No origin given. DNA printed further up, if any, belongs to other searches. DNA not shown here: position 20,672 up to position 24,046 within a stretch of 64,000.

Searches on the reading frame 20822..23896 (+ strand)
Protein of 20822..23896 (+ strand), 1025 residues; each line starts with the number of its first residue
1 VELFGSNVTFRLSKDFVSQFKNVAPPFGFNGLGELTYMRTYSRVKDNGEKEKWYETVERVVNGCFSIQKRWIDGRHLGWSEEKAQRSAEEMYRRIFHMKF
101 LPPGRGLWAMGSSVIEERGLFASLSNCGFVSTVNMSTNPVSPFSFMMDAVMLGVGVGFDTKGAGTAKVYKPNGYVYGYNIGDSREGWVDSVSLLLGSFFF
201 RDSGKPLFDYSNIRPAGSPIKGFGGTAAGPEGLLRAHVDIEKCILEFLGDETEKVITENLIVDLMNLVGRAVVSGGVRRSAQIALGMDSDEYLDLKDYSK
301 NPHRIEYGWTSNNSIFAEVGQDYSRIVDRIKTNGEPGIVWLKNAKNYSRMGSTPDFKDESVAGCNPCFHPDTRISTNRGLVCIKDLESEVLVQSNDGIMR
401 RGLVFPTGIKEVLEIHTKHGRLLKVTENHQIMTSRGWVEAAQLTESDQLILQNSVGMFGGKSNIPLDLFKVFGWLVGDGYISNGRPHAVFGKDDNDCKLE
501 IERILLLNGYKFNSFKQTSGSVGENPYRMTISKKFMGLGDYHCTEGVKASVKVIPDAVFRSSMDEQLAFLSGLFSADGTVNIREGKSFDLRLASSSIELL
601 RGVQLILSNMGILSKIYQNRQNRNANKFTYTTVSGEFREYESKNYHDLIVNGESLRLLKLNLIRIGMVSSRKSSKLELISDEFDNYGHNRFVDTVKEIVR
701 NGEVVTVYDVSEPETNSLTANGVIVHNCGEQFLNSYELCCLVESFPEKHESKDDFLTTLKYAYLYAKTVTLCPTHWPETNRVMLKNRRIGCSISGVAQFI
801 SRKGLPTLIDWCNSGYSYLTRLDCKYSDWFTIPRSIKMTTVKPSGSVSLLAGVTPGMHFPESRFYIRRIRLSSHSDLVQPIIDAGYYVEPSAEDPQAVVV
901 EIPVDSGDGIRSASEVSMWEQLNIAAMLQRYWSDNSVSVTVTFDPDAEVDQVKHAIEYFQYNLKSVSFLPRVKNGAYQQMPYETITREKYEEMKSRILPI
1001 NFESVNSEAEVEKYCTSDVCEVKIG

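Call 14: search_protein_families(library=pfam, proteins=[window:20822-23896:+])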
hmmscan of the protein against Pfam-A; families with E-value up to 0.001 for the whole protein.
window:20822-23896:+ (1025 aa): 5 families
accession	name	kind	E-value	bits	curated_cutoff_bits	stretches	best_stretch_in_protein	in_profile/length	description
PF17975.6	RNR_Alpha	-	7.7e-41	139.2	26.4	1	12-112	1-101/101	Ribonucleotide reductase alpha domain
PF14528.11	LAGLIDADG_3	-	1.1e-18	67.7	22.5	1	564-656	1-75/82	LAGLIDADG-like domain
PF21995.1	RNR-II_ins_dom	-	1.3e-12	48.3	27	1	162-242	21-105/107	B12-dependent ribonucleotide reductase, insertion domain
PF14890.11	Intein_splicing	-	2e-12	47.6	35.8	1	406-727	43-155/155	Intein splicing domain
PF02867.20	Ribonuc_red_lgC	-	5.5e-07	29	23.9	1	838-966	383-520/523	Ribonucleotide reductase, barrel domain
